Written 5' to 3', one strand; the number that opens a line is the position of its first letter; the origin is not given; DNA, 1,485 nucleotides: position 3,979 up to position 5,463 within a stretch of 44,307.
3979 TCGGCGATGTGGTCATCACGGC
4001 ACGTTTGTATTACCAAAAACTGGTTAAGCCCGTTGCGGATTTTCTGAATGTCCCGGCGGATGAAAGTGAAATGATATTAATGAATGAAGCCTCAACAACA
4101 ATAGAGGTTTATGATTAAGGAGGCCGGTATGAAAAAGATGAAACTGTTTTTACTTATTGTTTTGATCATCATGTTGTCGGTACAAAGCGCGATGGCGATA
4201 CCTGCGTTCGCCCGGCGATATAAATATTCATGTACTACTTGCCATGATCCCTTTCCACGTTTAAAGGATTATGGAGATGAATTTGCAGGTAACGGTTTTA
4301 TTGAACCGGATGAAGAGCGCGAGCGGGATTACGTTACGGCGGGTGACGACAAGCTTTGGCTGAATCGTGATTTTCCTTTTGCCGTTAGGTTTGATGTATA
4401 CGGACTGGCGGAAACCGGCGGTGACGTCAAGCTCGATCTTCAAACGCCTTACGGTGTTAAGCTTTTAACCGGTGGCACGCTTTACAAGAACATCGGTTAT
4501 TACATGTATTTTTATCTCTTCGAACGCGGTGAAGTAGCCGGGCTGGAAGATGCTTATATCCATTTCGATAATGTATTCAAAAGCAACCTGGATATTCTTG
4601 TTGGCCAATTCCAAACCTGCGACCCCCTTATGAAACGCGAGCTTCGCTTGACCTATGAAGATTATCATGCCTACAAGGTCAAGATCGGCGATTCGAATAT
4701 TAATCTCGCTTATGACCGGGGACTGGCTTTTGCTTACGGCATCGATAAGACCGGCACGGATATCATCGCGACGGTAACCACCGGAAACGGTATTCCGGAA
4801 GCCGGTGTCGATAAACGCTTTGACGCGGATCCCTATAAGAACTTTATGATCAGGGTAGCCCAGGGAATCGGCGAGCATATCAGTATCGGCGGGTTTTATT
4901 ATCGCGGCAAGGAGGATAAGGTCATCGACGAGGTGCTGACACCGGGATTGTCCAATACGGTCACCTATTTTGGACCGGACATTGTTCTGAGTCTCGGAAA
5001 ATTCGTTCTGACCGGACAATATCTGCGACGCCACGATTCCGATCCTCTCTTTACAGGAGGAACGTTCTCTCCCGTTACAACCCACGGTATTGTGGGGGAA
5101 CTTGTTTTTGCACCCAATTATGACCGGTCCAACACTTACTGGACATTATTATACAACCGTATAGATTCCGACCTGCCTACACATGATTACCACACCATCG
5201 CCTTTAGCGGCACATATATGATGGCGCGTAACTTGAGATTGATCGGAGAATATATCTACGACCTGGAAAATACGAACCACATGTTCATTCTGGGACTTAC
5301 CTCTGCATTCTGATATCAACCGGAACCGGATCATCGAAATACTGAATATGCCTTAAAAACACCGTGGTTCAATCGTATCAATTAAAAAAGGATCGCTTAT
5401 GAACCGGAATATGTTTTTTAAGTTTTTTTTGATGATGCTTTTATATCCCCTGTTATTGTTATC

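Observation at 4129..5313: Cyc2-like fused cytochrome-porin in a T9SS-bearing lineage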

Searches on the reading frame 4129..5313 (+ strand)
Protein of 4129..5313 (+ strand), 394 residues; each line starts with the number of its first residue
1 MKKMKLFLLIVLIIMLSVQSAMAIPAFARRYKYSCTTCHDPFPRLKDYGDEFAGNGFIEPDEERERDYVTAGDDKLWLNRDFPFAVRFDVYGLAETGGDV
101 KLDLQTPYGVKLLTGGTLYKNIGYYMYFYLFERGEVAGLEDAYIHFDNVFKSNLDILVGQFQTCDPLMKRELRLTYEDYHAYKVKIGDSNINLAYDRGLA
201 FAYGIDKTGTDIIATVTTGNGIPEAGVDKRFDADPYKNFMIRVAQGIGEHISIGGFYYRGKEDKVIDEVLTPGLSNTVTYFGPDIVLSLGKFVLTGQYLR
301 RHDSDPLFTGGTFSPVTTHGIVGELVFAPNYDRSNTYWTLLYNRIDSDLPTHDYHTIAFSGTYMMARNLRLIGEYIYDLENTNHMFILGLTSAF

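Call 5: search_protein_families(library=pfam, proteins=[window:4129-5313:+], max_evalue=1)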
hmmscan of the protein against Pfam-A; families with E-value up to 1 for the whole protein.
window:4129-5313:+ (394 aa): 0 families

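Call 6: search_protein_families(library=ncbifam, proteins=[window:4129-5313:+], max_evalue=1)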
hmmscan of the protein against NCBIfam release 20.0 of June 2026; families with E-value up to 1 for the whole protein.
window:4129-5313:+ (394 aa): 0 families

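Call 7: find_homologous_proteins(query=window:4129-5313:+, max_evalue=0.001)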
Query window:4129-5313:+ (394 aa): 1594 proteins with E <= 0.001 among 6002 candidates; the best 120 are listed.
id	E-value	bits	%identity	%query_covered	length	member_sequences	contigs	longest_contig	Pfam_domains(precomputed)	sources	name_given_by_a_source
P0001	4.0e-269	910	100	100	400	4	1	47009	-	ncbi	-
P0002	4.1e-261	884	96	100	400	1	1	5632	-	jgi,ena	-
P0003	3.7e-256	867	96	100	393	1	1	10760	-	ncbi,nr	ncbi:MAG: hypothetical protein K9N05_07265 [Candidatus Marinimicrobia bacterium]|nr:hypothetical pro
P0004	3.1e-254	861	94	100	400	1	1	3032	-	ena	-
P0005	6.4e-244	827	90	100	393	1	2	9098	-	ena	-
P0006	3.8e-238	808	90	100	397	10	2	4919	-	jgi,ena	-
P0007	2.8e-237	805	90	100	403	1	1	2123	-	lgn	-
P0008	1.2e-232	790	84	100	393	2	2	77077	-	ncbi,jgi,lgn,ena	ncbi:MAG: hypothetical protein WCT23_04615 [Candidatus Neomarinimicrobiota bacterium]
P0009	6.1e-225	765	84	96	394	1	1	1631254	-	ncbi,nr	ncbi:MAG: hypothetical protein U5N26_00280 [Candidatus Marinimicrobia bacterium]|nr:hypothetical pro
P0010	1.0e-222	757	83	98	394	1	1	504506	-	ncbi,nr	ncbi:MAG: hypothetical protein U5N56_06825 [Candidatus Marinimicrobia bacterium]|nr:hypothetical pro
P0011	1.7e-221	753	85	96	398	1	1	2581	-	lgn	-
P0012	1.7e-221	753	85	96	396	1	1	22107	-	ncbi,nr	ncbi:MAG: hypothetical protein PHC77_05845 [Candidatus Marinimicrobia bacterium]|nr:hypothetical pro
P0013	1.1e-220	751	82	100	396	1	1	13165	-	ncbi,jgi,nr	ncbi:MAG: hypothetical protein RBT43_02320 [bacterium]|jgi:hypothetical protein|nr:hypothetical prot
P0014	5.0e-204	696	79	96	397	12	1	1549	-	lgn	-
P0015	3.4e-193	660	72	100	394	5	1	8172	-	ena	-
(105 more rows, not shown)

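Call 8: search_solved_structures(query=window:4129-5313:+, max_evalue=10, show_alignments=2)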
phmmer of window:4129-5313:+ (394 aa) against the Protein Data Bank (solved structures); distinct sequences matched with E-value up to 10: 1.
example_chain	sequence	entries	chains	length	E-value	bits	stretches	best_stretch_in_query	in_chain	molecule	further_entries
6x89_S4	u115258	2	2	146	0.031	16.4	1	16-63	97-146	NADH dehydrogenase [ubiquinone] iron-sulfur protein 4, mitochondrial | NDUS4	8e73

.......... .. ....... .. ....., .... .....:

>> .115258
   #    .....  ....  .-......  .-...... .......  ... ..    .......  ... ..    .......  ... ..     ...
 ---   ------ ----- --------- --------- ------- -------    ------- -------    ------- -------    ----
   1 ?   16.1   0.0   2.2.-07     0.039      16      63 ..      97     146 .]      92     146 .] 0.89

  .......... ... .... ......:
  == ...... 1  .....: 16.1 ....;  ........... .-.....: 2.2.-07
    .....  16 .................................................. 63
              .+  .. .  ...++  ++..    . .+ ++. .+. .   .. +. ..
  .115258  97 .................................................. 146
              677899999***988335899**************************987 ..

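Call 19: find_related_loci(query=A1, collection=genome_contigs, flank=8000)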
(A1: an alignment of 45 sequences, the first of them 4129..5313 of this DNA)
Query A1 (394 aa) in genome_contigs; peptide patterns used: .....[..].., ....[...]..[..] (x = any residue, [..] = any of these).
308 stretches matched a pattern; 251 encode a relative of the query (tblastn E <= 1e-3); the best 80 are kept; 80 distinct loci.
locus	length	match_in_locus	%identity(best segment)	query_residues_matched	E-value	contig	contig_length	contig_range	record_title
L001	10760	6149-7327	96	1-394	0e+0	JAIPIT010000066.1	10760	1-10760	MAG: Candidatus Neomarinimicrobiota bacterium isolate Tobar13.5m-G80 Tobar13-5m-C6995, whole genome shotgun sequence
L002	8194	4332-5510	84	1-394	0e+0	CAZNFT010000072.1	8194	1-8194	MAG TPA_asm: uncultured bacterium isolate binchicken_co59_572 genome assembly, contig: NODE_21228_length_8194_cov_13.897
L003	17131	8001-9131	84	17-394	0e+0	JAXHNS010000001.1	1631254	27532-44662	MAG: Candidatus Neomarinimicrobiota bacterium isolate Salar_de_Ascotan_soil_MAG_ASO92 contig_502_polypolish, whole genom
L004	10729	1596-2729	85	18-394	0e+0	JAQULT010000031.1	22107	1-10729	MAG: Candidatus Neomarinimicrobiota bacterium isolate STD1_137 NODE_5168_length_22107_cov_9.838990_Sandtown_D1, whole ge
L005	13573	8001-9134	77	19-394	0e+0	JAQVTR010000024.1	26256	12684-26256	MAG: Candidatus Neomarinimicrobiota bacterium isolate STF1_37 NODE_4217_length_26256_cov_5.345746_Sandtown_F1, whole gen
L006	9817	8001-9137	77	18-394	0e+0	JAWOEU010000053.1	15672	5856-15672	MAG: Fidelibacterota bacterium isolate BLK5-3.bin.93 k191_555292, whole genome shotgun sequence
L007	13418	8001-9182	72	1-394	0e+0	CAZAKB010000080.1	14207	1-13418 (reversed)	MAG TPA_asm: uncultured bacterium isolate SRP178699_co1_181 genome assembly, contig: NODE_5601_length_14207_cov_16.52939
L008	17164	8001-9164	70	6-394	0e+0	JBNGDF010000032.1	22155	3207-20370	MAG: Fidelibacterota bacterium isolate E05-020 bin82.fa-32, whole genome shotgun sequence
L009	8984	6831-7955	71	19-394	3e-172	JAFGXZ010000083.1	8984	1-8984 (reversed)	MAG: Candidatus Neomarinimicrobiota bacterium isolate ZodW_Metabat.79 k87_3696090, whole genome shotgun sequence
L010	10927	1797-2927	71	17-394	3e-171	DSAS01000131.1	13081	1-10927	MAG TPA_asm: Candidatus Neomarinimicrobiota bacterium isolate SpSt-1154 Ga0129302_1002500, whole genome shotgun sequence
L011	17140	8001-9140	63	7-394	4e-170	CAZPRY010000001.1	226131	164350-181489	MAG TPA_asm: uncultured bacterium isolate SRP178699_co1_642 genome assembly, contig: NODE_10_length_226131_cov_9.869756,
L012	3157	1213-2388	62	1-394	3e-178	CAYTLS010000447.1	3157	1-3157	MAG TPA_asm: uncultured bacterium isolate binchicken_co13_415 genome assembly, contig: NODE_56718_length_3157_cov_3.2998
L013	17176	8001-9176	60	1-394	8e-165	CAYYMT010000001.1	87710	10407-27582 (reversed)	MAG TPA_asm: uncultured bacterium isolate SRP332253_co1_229 genome assembly, contig: NODE_233_length_87710_cov_6.373156,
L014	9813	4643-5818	61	1-394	7e-165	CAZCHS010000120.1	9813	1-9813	MAG TPA_asm: uncultured bacterium isolate SRP252850_co1_381 genome assembly, contig: NODE_13263_length_9813_cov_12.24257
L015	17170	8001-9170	61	1-394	2e-162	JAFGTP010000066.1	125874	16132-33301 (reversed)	MAG: Candidatus Neomarinimicrobiota bacterium isolate Zod_Metabat.977 k87_13498481, whole genome shotgun sequence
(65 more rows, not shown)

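Call 26: predict_structure(alignment_id=A1)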
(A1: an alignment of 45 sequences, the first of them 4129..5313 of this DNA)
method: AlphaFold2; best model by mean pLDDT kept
length: 394 residues; sequences in the alignment: 45
mean_pLDDT: 69.2   pTM: 0.70
mean pLDDT of the five models: 69.2, 69.1, 65.9, 65.8, 56.0
residues with pLDDT >= 90: 37; 70-90: 189; 50-70: 92; < 50: 76
segments of 3 or more residues with pLDDT < 50: 23-82, 100-105, 164-172
pLDDT, mean of each block of 10 residues (from residue 1): 72 71 35 30 29 41 38 35 62 67 50 65 64 55 70 77 47 60 81 75 78 77 63 77 82 86 83 88 87 87 91 88 85 76 91 90 77 88 84 67
secondary structure, 60 per line:
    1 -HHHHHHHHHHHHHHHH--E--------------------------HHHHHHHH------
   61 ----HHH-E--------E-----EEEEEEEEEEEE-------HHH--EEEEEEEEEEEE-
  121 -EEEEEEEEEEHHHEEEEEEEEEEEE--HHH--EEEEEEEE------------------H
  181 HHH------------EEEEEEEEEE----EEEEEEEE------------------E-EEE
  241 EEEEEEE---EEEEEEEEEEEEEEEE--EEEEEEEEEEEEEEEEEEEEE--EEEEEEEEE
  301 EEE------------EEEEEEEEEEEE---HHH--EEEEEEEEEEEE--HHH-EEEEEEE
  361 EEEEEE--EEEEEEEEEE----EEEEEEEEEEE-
elements in order: H2-17 H47-54 E84-95 E108-119 E122-131 E135-146 E154-161 H180-183 E196-205 E210-217 E238-247 E251-266 E269-289 E292-303 E316-327 E336-347 E354-366 E369-378 E383-393

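Call 30: search_dna_similar(query=window:4129-5313:+, collection=plasmids, mode=protein, max_evalue=10, max_rows=30)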
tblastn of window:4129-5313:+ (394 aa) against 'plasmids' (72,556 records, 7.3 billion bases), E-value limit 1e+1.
Records with a match: 13; places in all: 13; records where one place covers at least 80% of the query: 0.
Best place of each record, by identity: <60% 13.
By first word of the organism name: Ralstonia 6; Escherichia 3; Caballeronia 2; Methylocystis 1; Paraburkholderia 1.
By predicted mobility (MOB-suite, as given by PLSDB): non-mobilizable 9; mobilizable 3; conjugative 1.
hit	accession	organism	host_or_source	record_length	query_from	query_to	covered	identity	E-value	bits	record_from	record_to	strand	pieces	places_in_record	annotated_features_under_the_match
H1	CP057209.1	Escherichia coli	culture,Pooled sheep faecal samples ...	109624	176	262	22%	29.9%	7e+0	37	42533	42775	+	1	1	BamA/TamA family outer membrane protein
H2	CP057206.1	Escherichia coli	culture,Pooled sheep faecal samples ...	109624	176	262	22%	29.9%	7e+0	37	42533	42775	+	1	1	BamA/TamA family outer membrane protein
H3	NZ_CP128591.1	Escherichia coli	whole organism,farm environment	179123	176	262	22%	29.9%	8e+0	37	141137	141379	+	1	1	BamA/TamA family outer membrane protein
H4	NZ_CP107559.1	Methylocystis sp. MJC1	whole organism,Alpine Peat Bogs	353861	9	62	14%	39.0%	1e-3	49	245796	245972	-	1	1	hypothetical protein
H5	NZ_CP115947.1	Ralstonia solanacearum MolK2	Musa sp.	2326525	2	64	16%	33.3%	1e-1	42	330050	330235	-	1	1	record has no annotation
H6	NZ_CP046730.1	Ralstonia syzygii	tobacco,cell culture,leaf veins ...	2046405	8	64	14%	33.3%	3e-2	44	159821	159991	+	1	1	none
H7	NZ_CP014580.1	Paraburkholderia phytofirmans OLGA172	-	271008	1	57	14%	32.2%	2e-1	42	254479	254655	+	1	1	none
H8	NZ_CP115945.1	Ralstonia syzygii R24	Syzygium aromaticum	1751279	8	64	14%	31.6%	8e-2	43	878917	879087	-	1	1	none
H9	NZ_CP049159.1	Caballeronia sp. SBC1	whole organism,soil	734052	15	57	11%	39.5%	1e+0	39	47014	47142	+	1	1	cytochrome C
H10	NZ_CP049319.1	Caballeronia sp. SBC2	whole organism,soil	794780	15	57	11%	39.5%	1e+0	39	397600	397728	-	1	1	cytochrome C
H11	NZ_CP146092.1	Ralstonia sp. RRA.1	-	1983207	18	64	12%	34.0%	4e+0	37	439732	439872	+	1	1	none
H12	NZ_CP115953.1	Ralstonia solanacearum CFBP2957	Solanum lycopersicum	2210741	21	57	9%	43.2%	3e+0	38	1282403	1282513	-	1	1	none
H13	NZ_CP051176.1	Ralstonia solanacearum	Whole organism,tomato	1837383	21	57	9%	43.2%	4e+0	37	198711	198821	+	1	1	none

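Call 31: get_annotated_region(hit=H6, flank=3000)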
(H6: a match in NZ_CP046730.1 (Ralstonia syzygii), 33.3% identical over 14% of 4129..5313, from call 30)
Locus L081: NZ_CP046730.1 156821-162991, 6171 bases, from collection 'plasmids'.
description: Ralstonia syzygii strain LLRS-1 plasmid pLLRS-1, complete sequence
organism: Ralstonia syzygii (NCBI taxid 28097)
taxonomy: Bacteria; Pseudomonadota; Betaproteobacteria; Burkholderiales; Burkholderiaceae; Ralstonia; Ralstonia syzygii
host: -; source: tobacco,cell culture,leaf veins (vascular strands); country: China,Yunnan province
typing (MOB-suite, as given by PLSDB): mobilizable; relaxase MOBP
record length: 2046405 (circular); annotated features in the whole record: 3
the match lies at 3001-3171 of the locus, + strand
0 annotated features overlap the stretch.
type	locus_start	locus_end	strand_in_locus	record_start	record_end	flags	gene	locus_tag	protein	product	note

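Call 32: get_annotated_region(hit=H4, flank=3000)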
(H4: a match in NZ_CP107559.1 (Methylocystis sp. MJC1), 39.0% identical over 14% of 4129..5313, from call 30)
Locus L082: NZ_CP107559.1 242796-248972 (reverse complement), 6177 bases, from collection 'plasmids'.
description: Methylocystis sp. MJC1 plasmid unnamed1, complete sequence
organism: Methylocystis sp. MJC1 (NCBI taxid 2654282)
taxonomy: Bacteria; Pseudomonadota; Alphaproteobacteria; Hyphomicrobiales; Methylocystaceae; Methylocystis; Methylocystis sp. MJC1
host: -; source: whole organism,Alpine Peat Bogs; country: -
typing (MOB-suite, as given by PLSDB): non-mobilizable
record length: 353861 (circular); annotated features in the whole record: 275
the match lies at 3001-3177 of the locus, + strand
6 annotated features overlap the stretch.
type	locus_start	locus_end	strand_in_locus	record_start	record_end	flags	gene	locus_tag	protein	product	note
CDS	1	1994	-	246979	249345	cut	-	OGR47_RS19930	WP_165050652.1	autotransporter outer membrane beta-barrel domain-containing protein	-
CDS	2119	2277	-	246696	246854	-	-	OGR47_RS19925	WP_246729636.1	hypothetical protein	-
CDS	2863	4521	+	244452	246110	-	-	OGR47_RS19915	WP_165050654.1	hypothetical protein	-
CDS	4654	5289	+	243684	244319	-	-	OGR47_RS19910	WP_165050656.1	c-type cytochrome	-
CDS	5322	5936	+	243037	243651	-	-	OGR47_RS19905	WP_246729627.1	c-type cytochrome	-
CDS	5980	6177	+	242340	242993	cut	-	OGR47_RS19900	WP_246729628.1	c-type cytochrome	-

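Call 33: get_annotated_region(hit=H9, flank=3000)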
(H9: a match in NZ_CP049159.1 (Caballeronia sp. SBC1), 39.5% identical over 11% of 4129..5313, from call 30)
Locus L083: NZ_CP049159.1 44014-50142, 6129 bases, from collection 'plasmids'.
description: Caballeronia sp. SBC1 plasmid pSBC1_3, complete sequence
organism: Caballeronia sp. SBC1 (NCBI taxid 2705548)
taxonomy: Bacteria; Pseudomonadota; Betaproteobacteria; Burkholderiales; Burkholderiaceae; Caballeronia; Caballeronia sp. SBC1
host: -; source: whole organism,soil; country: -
typing (MOB-suite, as given by PLSDB): non-mobilizable
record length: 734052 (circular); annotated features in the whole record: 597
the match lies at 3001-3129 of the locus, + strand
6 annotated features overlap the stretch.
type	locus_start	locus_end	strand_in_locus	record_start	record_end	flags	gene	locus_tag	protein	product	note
CDS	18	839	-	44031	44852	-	-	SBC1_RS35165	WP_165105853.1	DNA-binding protein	-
CDS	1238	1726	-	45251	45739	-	-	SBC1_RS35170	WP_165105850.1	pyridoxamine 5'-phosphate oxidase family protein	-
CDS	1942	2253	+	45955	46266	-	-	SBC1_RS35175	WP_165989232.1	high-potential iron-sulfur protein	-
CDS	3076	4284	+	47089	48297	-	-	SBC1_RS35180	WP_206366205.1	cytochrome C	-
CDS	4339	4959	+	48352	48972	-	-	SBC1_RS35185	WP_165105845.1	c-type cytochrome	-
CDS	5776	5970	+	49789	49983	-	-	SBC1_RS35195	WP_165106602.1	hypothetical protein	-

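Call 34: get_annotated_region(hit=H7, flank=3000)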
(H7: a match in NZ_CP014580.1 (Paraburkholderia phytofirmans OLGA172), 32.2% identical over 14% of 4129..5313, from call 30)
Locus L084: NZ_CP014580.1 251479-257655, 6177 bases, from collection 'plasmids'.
description: Paraburkholderia phytofirmans OLGA172 plasmid pOLGA1, complete sequence
organism: Paraburkholderia phytofirmans OLGA172 (NCBI taxid 1417228)
taxonomy: Bacteria; Pseudomonadota; Betaproteobacteria; Burkholderiales; Burkholderiaceae; Paraburkholderia; Paraburkholderia phytofirmans; Paraburkholderia phytofirmans OLGA172
host: -; source: -; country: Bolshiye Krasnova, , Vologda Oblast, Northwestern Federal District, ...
typing (MOB-suite, as given by PLSDB): non-mobilizable; replicon rep_cluster_186
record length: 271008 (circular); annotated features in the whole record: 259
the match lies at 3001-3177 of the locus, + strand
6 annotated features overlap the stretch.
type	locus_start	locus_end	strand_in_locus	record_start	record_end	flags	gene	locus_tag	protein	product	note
CDS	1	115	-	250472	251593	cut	-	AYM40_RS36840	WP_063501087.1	winged helix-turn-helix domain-containing protein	-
CDS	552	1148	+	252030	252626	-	-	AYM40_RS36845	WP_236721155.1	c-type cytochrome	-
CDS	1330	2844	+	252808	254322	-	-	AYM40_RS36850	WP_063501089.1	ArsR family transcriptional regulator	GO:0006355 - regulation of DNA-templated transcription [Evidence IEA]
CDS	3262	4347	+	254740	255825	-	-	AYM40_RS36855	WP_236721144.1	cytochrome C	-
CDS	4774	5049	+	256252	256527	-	-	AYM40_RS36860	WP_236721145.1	hypothetical protein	-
CDS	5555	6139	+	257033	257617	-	-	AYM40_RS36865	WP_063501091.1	hemerythrin domain-containing protein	-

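Call 36: fold_search(model_id=the predicted structure, library=pdb)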
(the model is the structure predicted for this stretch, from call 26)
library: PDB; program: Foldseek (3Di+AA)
matches with E <= 10: 929; with E <= 0.001: 200
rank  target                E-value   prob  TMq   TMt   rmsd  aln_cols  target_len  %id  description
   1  6ehc_A                4.4e-11  1.00  0.49  0.61   6.7       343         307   11  OmpUdeltaN (N-terminus deletion mutant of OmpU), outer membrane protein of Vibrio cholerae (released 2018-04-25)
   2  6ehf                  2.0e-10  1.00  0.53  0.65   5.7       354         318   11  OmpT (in-vitro folded), an outer membrane protein Vibrio cholerae (trimer form) (released 2018-04-25)
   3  4d64_A                2.3e-10  1.00  0.51  0.56   7.4       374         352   12  Structure of porin Omp-Pst1 from P. stuartii; the crystallographic symmetry generates a dimer of trimers. (released 2016-03-09)
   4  5mdo_A                2.8e-10  1.00  0.56  0.63   5.8       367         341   12  Crystal structure of in vitro folded Chitoporin VhChip from Vibrio harveyi (crystal form I) (released 2017-12-20)
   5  7eqm_A                4.1e-10  1.00  0.57  0.66   5.6       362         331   12  Apo Truncated VhChiP (Delta 1-19) (released 2022-08-10)
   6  6ehe                  4.3e-10  1.00  0.51  0.65   6.1       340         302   11  OmpTdeltaL8 (loop L8 deletion mutant of OmpT), an outer membrane protein of Vibrio cholerae (released 2018-04-25)
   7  4d65_A                4.5e-10  1.00  0.53  0.59   6.1       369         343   13  Structure of porin Omp-Pst2 from P. stuartii; the asymmetric unit contains a dimer of trimers. (released 2016-03-09)
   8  5mdq_A                6.6e-10  1.00  0.56  0.62   8.5       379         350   12  Crystal structure of outer membrane expressed Chitoporin VhChip from Vibrio harveyi (released 2017-12-20)
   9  5nup_A                9.7e-10  1.00  0.51  0.57   6.4       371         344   12  Structural basis for maintenance of bacterial outer membrane lipid asymmetry (released 2017-10-25)
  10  5nxn_A                1.1e-09  1.00  0.51  0.57   6.2       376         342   12  Structure of a L5-deletion mutant of Providencia stuartii Omp-Pst1 (released 2018-02-21)
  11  2o4v_A                1.2e-09  1.00  0.58  0.55   7.4       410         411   13  An arginine ladder in OprP mediates phosphate specific transfer across the outer membrane (released 2006-12-26)
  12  8bys_B                1.4e-09  1.00  0.49  0.59   6.6       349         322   14  Outer membrane attachment porin OmpM1 from Veillonella parvula, native (released 2023-11-08)
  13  8byt_A                2.4e-09  1.00  0.47  0.58   7.2       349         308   14  Outer membrane attachment porin OmpM1 from Veillonella parvula, C3 symmetry (released 2023-11-08)
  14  8bym_A                2.6e-09  1.00  0.51  0.62   6.6       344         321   14  Outer membrane attachment porin OmpM1 from Veillonella parvula (released 2023-11-08)
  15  8pyz_E                2.6e-09  1.00  0.51  0.57   6.3       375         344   11  Structure of Ompk36GD from Klebsiella pneumonia, solved at wavelength 4.13 A (released 2023-10-25)
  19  4rjx                  6.5e-09  1.00  0.53  0.49   8.2       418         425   12  Crystal structure of the OprO mutant protein F62Y/D114Y (released 2015-10-21)
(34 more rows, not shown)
